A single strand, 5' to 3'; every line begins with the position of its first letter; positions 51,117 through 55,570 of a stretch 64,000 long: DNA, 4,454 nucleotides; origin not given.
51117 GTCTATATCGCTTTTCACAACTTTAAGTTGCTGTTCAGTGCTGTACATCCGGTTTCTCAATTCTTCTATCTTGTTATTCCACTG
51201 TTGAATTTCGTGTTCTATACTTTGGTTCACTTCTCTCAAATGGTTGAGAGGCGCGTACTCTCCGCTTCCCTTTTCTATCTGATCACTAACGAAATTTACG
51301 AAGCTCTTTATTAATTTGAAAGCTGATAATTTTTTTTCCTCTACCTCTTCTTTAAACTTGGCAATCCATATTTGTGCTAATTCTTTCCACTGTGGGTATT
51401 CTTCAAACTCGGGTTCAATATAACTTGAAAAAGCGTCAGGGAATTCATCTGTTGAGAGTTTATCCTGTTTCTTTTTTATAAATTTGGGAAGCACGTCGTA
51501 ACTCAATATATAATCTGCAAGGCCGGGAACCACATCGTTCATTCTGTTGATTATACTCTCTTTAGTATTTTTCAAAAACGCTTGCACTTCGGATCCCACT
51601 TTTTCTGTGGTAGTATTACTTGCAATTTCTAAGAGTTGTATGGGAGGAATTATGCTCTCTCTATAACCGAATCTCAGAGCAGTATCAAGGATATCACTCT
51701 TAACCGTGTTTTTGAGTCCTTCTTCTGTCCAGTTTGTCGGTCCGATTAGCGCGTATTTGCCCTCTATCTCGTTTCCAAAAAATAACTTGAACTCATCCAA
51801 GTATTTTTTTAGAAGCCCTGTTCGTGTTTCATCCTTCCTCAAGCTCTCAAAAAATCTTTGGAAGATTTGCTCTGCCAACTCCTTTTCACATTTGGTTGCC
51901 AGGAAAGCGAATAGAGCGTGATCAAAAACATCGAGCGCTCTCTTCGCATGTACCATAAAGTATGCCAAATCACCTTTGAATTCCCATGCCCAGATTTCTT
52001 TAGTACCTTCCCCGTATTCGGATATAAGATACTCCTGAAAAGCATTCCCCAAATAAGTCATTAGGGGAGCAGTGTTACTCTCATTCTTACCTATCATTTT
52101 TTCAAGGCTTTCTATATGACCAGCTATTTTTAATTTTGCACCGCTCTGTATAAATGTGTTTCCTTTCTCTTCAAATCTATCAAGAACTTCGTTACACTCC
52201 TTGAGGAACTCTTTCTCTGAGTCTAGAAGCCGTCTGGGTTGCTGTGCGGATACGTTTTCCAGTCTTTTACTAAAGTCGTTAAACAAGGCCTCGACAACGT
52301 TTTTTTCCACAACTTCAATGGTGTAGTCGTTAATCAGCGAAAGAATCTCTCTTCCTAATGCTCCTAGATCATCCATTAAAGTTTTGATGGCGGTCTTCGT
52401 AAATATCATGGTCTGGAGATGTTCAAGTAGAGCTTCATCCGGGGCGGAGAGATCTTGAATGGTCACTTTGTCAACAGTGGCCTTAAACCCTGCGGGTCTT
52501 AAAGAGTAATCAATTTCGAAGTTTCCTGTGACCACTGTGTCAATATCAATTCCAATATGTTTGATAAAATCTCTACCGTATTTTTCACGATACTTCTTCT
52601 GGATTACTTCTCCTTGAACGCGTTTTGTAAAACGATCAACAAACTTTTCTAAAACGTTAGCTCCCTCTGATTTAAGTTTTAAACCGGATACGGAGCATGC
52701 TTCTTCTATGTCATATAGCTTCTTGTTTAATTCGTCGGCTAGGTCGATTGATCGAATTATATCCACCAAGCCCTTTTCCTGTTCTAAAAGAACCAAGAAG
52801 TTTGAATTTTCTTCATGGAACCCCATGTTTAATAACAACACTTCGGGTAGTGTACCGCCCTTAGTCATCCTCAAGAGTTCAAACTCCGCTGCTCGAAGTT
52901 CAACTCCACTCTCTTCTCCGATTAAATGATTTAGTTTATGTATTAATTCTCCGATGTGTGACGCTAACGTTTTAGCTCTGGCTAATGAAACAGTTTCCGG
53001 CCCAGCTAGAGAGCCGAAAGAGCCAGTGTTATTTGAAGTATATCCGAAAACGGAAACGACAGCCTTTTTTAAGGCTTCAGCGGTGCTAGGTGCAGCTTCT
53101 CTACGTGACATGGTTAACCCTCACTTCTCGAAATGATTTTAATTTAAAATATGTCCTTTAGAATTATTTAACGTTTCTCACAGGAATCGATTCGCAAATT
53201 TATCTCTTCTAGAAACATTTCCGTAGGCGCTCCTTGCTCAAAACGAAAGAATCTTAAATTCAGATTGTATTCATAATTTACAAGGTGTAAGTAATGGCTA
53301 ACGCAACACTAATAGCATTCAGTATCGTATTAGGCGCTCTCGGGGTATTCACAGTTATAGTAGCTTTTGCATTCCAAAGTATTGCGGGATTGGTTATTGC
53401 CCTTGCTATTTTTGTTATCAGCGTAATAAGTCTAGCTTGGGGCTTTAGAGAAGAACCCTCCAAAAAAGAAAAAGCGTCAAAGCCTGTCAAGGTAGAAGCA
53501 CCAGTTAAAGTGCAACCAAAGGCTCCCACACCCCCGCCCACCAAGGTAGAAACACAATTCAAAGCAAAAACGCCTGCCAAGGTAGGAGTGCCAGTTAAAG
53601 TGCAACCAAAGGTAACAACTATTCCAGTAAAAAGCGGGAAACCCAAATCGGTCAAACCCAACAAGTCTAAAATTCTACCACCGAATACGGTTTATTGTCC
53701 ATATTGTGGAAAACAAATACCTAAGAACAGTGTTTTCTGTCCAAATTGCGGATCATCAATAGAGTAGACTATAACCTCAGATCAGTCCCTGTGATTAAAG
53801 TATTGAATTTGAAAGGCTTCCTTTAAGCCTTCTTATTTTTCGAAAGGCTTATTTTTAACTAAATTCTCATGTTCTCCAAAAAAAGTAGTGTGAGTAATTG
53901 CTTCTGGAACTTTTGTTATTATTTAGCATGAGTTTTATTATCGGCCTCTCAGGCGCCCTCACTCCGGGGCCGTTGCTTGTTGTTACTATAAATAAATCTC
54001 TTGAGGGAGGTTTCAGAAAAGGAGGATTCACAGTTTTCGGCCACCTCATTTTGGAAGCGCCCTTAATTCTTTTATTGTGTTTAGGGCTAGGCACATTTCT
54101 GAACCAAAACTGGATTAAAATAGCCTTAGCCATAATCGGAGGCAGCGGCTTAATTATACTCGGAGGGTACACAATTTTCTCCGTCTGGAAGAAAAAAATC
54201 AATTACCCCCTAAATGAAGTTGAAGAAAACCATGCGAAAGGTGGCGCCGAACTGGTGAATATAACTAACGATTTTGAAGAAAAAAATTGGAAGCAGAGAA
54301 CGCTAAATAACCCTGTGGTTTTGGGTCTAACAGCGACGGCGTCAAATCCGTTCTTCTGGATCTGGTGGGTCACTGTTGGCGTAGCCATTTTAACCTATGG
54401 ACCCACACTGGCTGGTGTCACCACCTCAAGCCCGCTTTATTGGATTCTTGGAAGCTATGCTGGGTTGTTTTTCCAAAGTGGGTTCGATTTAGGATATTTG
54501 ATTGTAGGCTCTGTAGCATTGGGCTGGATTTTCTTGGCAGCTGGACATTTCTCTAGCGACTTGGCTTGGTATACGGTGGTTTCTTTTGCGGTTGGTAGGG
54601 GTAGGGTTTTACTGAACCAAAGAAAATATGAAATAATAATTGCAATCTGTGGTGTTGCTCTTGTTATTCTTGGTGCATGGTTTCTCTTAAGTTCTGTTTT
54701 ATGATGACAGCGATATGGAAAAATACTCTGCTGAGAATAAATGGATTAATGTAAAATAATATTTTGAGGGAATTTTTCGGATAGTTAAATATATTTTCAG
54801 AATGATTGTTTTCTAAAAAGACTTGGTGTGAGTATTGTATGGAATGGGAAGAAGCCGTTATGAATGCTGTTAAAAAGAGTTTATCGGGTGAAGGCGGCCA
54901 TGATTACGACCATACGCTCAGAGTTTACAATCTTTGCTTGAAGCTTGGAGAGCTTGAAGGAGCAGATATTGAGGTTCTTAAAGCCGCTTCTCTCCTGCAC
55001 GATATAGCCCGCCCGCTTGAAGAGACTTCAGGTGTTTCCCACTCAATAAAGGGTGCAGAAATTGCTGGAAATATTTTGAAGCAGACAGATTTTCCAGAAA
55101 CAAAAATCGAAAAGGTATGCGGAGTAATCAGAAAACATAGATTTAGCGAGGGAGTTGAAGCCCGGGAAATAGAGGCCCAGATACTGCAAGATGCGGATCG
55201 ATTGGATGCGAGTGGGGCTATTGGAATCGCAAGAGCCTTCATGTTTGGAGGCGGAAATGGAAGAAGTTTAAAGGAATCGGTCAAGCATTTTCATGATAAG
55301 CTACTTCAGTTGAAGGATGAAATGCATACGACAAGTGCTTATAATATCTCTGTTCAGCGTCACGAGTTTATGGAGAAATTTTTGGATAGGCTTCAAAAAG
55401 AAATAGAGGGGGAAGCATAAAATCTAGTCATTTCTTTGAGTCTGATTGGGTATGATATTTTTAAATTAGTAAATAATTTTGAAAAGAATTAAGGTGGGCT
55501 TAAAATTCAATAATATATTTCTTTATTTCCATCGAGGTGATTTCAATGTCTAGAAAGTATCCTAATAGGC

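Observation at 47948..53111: Operon of two giant ORFans (914 aa and 804 aa): coiled coil plus zinc knuckle, no enzymatic motif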

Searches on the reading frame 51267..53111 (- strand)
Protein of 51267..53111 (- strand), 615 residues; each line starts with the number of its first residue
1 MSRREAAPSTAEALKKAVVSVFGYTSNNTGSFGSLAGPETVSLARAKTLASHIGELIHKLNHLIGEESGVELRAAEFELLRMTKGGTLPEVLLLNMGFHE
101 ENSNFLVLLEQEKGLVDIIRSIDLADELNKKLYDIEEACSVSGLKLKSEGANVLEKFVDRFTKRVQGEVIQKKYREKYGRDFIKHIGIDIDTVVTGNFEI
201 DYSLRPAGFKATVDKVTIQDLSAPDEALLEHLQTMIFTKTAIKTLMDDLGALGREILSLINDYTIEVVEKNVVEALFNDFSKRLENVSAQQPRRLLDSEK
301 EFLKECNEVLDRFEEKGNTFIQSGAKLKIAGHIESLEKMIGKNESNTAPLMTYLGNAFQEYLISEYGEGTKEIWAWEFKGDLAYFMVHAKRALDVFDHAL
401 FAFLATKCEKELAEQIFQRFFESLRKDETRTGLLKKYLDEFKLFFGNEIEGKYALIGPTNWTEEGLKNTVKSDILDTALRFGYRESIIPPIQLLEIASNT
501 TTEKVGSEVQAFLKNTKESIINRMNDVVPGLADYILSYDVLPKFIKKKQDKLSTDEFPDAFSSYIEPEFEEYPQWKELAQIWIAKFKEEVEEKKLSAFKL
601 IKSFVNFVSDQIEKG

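Call 32: find_homologous_proteins(query=A3, max_evalue=0.01)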
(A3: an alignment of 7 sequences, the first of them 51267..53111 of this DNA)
Query A3 (7 sequences) (615 aa, profile of the alignment): 16 proteins with E <= 0.01 among 8000 candidates.
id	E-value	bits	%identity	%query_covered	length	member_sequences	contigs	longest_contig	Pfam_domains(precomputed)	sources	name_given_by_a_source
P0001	0.0e+0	1092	81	100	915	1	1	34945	PF08614.17,PF24161.2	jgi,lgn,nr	nr:hypothetical protein [Candidatus Freyarchaeota archaeon]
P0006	0.0e+0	1083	75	100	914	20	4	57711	-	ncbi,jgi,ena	ncbi:MAG: hypothetical protein ACTSP1_03490 [Candidatus Freyarchaeota archaeon]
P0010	0.0e+0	1072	70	100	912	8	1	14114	PF24161.2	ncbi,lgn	-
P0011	0.0e+0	1044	100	96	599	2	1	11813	-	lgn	-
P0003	0.0e+0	1030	79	100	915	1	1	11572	PF24161.2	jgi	jgi:predicted nucleic acid-binding Zn-ribbon protein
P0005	0.0e+0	1029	74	100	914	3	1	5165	PF07889.18,PF24161.2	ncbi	-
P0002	0.0e+0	1025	80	100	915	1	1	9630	PF24161.2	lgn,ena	-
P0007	0.0e+0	1020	75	100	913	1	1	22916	PF24161.2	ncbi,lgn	-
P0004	0.0e+0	1013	76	100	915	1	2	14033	PF24161.2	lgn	-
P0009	3.7e-297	1005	71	100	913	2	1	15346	PF07889.18,PF24161.2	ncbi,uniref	ncbi:MAG: hypothetical protein ACUVXA_05840 [Candidatus Jordarchaeum sp.]|uniref:hypothetical protei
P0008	8.2e-295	997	74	100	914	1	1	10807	PF05667.17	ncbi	ncbi:MAG: hypothetical protein QXO71_01465 [Candidatus Jordarchaeaceae archaeon]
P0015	4.6e-277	939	36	99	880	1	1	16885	-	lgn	-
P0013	4.6e-275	932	36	99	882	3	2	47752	-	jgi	-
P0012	1.9e-272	923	34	99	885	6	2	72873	-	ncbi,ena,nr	ncbi:MAG: hypothetical protein ACTSXC_01755 [Candidatus Freyarchaeota archaeon]|nr:hypothetical prot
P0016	2.1e-264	897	35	99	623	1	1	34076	-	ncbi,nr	ncbi:MAG: hypothetical protein KIH01_00510, partial [Candidatus Freyarchaeota archaeon]|nr:hypotheti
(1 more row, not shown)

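Call 33: search_solved_structures(query=A3, max_evalue=10)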
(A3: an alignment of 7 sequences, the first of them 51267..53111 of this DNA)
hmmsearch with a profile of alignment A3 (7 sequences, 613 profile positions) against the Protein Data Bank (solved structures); distinct sequences matched with E-value up to 10: 5.
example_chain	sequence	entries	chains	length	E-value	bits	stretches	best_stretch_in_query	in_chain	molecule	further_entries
2uwf_A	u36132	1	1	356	0.0079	18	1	496-603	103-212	ALKALINE ACTIVE ENDOXYLANASE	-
8xy0_A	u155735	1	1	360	0.012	17.3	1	497-603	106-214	Endo-1,4-beta-xylanase A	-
7cpk_A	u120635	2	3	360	0.012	17.3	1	497-603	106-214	Endo-1,4-beta-xylanase A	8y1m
7cpl_A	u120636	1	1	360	0.013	17.3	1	497-603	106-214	Endo-1,4-beta-xylanase A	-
6lps_A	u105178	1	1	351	0.028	16.2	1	496-603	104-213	Beta-xylanase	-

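Call 36: find_related_loci(query=A3, collection=genome_contigs, flank=8000)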
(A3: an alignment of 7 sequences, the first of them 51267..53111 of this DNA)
Query A3 (615 aa) in genome_contigs; peptide patterns used: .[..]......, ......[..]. (x = any residue, [..] = any of these).
160 stretches matched a pattern; 8 encode a relative of the query (tblastn E <= 1e-3); 8 distinct loci.
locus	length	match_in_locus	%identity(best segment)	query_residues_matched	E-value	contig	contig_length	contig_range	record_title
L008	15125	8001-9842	75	1-615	0e+0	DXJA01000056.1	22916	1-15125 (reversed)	MAG TPA_asm: Candidatus Jordarchaeum madagascariense isolate EB_bin_7 k141_32383, whole genome shotgun sequence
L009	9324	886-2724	70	1-615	0e+0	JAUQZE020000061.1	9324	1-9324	MAG: Candidatus Freyarchaeota archaeon isolate SQRJ_82 k255_1614244, whole genome shotgun sequence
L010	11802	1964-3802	70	1-615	0e+0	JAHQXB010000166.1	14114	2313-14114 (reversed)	MAG: Candidatus Jordarchaeia archaeon isolate RPF2 contig_124_2195_length_14114_read_count_39712, whole genome shotgun s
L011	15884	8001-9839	69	1-615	0e+0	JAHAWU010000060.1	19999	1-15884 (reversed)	MAG: Candidatus Jordarchaeia archaeon isolate QZM_A3 QZM_A3_scaffold_1154_curated, whole genome shotgun sequence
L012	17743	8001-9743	36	1-609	3e-105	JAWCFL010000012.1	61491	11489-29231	MAG: Candidatus Jordarchaeales archaeon isolate JZ-1_202007_bins_29 JZ-1_202007_bins_29_scaffold_12, whole genome shotgu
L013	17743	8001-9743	36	1-608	3e-104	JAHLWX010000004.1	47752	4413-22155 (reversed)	MAG: Candidatus Jordarchaeum sp. LHC_1308 MAG_1308_Ga0212122_1000178, whole genome shotgun sequence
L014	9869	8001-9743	35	1-609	9e-103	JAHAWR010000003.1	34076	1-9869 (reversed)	MAG: Candidatus Jordarchaeia archaeon isolate QC4 QC4_scaffold_744_curated, whole genome shotgun sequence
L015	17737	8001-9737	34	9-609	6e-102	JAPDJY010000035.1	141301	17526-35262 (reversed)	MAG: Thermoproteota archaeon isolate S9B3_HD70 c_000000000043, whole genome shotgun sequence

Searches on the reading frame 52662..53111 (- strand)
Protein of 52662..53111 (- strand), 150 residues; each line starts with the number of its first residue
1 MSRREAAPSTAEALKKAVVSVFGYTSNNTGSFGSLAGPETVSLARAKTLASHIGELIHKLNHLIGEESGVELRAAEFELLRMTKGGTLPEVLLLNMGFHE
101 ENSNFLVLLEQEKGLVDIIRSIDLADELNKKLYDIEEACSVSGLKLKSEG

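Call 71: search_solved_structures(query=A6, max_evalue=10)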
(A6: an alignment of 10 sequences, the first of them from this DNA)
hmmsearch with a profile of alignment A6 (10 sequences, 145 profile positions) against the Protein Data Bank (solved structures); distinct sequences matched with E-value up to 10: 6.
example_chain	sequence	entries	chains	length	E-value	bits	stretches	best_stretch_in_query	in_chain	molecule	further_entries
6z0c_A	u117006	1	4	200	0.48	13.5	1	26-67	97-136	Maquette-3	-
2d2r_A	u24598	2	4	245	0.65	13.1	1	68-103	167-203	Undecaprenyl Pyrophosphate Synthase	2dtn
3jb9_D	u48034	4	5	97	0.71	13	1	89-136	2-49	Small nuclear ribonucleoprotein Sm D3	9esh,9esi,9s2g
8c4s_A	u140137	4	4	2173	1.7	11.7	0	36-89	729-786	RNA-directed RNA polymerase L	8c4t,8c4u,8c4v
8qe5_A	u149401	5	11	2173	1.7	11.7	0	36-89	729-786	RNA-directed RNA polymerase L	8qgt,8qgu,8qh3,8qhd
8p1j_A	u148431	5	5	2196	1.8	11.7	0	36-89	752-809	RNA-directed RNA polymerase L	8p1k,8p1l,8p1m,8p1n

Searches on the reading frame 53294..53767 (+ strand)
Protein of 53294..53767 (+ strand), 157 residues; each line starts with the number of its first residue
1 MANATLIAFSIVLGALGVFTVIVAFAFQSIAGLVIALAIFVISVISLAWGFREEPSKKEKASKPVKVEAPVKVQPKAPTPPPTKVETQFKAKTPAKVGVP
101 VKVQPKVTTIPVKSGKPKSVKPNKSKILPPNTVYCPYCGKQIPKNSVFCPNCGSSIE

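Call 3: search_protein_families(library=pfam, proteins=[window:53294-53767:+], max_evalue=1)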
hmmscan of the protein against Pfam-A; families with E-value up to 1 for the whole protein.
window:53294-53767:+ (157 aa): 40 families (the best 25 are shown)
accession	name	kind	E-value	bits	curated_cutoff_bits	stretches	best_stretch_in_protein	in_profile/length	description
PF13240.11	Zn_Ribbon_1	-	3.1e-09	36.8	25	1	134-155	1-22/23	zinc-ribbon domain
PF13248.11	Zn_ribbon_3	-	2.8e-06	27.1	27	1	132-154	2-24/26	zinc-ribbon domain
PF12773.13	DZR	-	3.5e-05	24.3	27.3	1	135-155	1-21/45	Double zinc ribbon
PF17032.10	Zn_ribbon_15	-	0.00029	22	28.9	1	130-153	49-73/73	zinc-ribbon family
PF24460.1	DUF7575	-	0.0018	18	28.5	1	132-156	3-27/28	Domain of unknown function (DUF7575)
PF23146.2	Zf_IFT144_1st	-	0.002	18.4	27.5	1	132-152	4-24/25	IFT144, first zinc finger domain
PF24463.1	DUF7577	-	0.0021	18.1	28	1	132-156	2-26/27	Domain of unknown function (DUF7577)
PF10571.15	UPF0547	-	0.0044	17.6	29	1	135-153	3-21/26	Uncharacterised protein family UPF0547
PF18912.6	DZR_2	-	0.0044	17.2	27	1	127-156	5-31/56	Double zinc ribbon domain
PF18439.7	zf_UBZ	-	0.0072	16.4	25.6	1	131-145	1-15/32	Ubiquitin-Binding Zinc Finger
PF09297.16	Zn_ribbon_NUD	-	0.0096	16.1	24.8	0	145-154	2-11/32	NADH pyrophosphatase zinc ribbon domain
PF02591.20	Zn_ribbon_9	-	0.015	15.9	29.1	0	147-153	24-30/33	C4-type zinc ribbon domain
PF22747.2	Zn_ribbon_DUF2089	-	0.015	15.8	27.6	1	135-157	1-23/32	DUF2089 zinc ribbon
PF07332.16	Phage_holin_3_6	-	0.016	15.7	28.4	1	6-53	39-93/116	Putative Actinobacterial Holin-X, holin superfamily III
PF08611.15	DUF1774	-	0.027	15.2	23.5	1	8-63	30-86/95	Fungal protein of unknown function (DUF1774)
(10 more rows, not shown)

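Call 4: search_protein_families(library=ncbifam, proteins=[window:53294-53767:+], max_evalue=1)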
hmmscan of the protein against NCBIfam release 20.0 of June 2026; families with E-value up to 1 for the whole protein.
window:53294-53767:+ (157 aa): 7 families
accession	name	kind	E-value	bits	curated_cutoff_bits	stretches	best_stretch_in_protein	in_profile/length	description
NF049953.1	ribbon_DG_selen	exception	0.024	14.5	130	1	132-154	147-169/172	zinc ribbon-containing (seleno)protein DG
TIGR02838.1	spore_V_AC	equivalog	0.041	13.6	164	1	3-71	57-122/141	stage V sporulation protein AC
NF005651.0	PRK07418.1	subfamily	0.11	10.7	942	1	124-155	584-616/617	acetolactate synthase large subunit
NF003400.0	PRK04654.1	equivalog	0.12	12.2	211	1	60-124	137-205/214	sec-independent translocase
NF001604.0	PRK00398.1-1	equivalog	0.21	11.2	103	1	121-142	14-33/48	DNA-directed RNA polymerase subunit P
NF045510.1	4Cys_prefix_kin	domain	0.28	11.5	24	1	143-155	13-25/26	4-Cys prefix domain-containing protein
NF001607.0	PRK00398.1-4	equivalog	0.52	10.1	89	0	133-142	29-38/53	DNA-directed RNA polymerase subunit P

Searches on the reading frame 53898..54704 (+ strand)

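Call 3: search_protein_families(library=pfam, proteins=[window:53898-54704:+], max_evalue=1)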
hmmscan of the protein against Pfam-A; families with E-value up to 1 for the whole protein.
window:53898-54704:+ (268 aa): 2 families
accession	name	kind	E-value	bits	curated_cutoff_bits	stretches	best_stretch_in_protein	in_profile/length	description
PF01810.24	LysE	-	6.3e-27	94.8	25.6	2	17-168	1-128/193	LysE type translocator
PF15055.12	DMAC1_Dmo2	-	0.0068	17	27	1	79-98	7-26/47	DMAC1/Dmo2-like domain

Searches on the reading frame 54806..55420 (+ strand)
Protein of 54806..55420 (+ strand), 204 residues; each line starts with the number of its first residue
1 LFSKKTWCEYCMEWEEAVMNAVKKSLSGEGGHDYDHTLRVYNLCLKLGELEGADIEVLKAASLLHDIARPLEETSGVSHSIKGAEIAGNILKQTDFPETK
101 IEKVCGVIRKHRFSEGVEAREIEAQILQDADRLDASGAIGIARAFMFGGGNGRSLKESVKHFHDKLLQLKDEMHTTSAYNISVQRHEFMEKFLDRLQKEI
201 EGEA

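Call 101: search_protein_families(library=pfam, proteins=[window:54806-55420:+], max_evalue=0.001)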
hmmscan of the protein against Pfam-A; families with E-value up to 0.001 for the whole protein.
window:54806-55420:+ (204 aa): 1 family
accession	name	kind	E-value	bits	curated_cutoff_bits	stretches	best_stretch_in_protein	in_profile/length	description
PF01966.28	HD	-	2e-19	70.5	22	1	34-135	2-115/116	HD domain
